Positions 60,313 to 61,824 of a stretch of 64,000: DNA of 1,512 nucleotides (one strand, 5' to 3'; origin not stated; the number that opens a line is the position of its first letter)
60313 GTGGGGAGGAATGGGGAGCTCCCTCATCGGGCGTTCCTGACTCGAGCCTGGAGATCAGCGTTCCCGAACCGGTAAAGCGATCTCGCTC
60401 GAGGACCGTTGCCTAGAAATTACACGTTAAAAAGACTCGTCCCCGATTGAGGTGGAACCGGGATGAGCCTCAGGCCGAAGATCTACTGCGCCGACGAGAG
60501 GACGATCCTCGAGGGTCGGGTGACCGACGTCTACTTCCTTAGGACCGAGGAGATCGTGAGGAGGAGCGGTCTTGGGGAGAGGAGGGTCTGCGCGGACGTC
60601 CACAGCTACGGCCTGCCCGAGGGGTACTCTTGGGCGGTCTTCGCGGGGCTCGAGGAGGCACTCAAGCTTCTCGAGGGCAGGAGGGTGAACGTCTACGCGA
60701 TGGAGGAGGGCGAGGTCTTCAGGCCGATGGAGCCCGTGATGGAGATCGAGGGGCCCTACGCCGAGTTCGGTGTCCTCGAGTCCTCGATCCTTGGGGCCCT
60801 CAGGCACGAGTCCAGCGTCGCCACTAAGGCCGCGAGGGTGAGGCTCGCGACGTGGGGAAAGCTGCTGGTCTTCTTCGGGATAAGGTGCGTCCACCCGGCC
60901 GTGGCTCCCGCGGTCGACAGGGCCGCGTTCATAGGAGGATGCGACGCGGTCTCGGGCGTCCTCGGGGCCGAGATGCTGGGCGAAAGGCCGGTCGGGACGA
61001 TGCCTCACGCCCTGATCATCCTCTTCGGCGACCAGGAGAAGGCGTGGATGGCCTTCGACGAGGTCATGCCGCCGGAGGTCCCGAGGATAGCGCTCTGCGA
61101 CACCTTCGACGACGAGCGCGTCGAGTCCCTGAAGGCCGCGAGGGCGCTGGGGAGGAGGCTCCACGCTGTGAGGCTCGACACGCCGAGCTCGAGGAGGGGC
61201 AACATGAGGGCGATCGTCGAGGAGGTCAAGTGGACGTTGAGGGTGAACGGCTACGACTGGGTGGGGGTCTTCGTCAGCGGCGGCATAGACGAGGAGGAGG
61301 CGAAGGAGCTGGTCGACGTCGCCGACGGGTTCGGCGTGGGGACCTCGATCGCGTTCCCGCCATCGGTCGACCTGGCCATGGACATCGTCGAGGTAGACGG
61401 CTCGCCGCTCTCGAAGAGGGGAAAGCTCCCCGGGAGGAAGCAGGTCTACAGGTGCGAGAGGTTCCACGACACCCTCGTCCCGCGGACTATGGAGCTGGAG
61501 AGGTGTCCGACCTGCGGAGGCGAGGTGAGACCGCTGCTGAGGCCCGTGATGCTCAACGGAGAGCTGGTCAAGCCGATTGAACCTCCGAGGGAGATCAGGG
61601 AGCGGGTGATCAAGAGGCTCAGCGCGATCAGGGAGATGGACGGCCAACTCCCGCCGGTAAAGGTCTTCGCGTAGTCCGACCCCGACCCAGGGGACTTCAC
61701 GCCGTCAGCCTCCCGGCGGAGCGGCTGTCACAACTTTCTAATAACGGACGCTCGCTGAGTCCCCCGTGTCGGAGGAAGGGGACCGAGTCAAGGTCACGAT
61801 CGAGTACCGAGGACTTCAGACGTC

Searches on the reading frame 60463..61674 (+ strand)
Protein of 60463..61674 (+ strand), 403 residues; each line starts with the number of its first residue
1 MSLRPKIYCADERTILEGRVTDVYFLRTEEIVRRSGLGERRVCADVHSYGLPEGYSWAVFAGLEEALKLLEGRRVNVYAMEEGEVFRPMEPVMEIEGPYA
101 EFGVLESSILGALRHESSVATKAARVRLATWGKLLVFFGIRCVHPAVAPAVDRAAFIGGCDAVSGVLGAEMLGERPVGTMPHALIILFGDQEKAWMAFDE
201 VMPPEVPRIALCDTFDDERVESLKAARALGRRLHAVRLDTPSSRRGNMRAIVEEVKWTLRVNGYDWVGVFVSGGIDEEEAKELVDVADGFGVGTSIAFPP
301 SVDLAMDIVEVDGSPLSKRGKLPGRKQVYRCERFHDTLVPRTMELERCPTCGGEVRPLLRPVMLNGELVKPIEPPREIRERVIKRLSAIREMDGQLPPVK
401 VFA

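Call 72: search_protein_families(library=pfam, proteins=[window:60463-61674:+], max_evalue=0.0001)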
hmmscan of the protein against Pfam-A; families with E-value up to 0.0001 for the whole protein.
window:60463-61674:+ (403 aa): 2 families
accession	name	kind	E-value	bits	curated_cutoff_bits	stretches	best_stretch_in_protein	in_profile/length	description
PF02749.22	QRPTase_N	-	6.2e-20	71.6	27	1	22-117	1-82/82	Quinolinate phosphoribosyl transferase, N-terminal domain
PF01729.25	QRPTase_C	-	7e-14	52.3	23.1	1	119-307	1-169/169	Quinolinate phosphoribosyl transferase, C-terminal domain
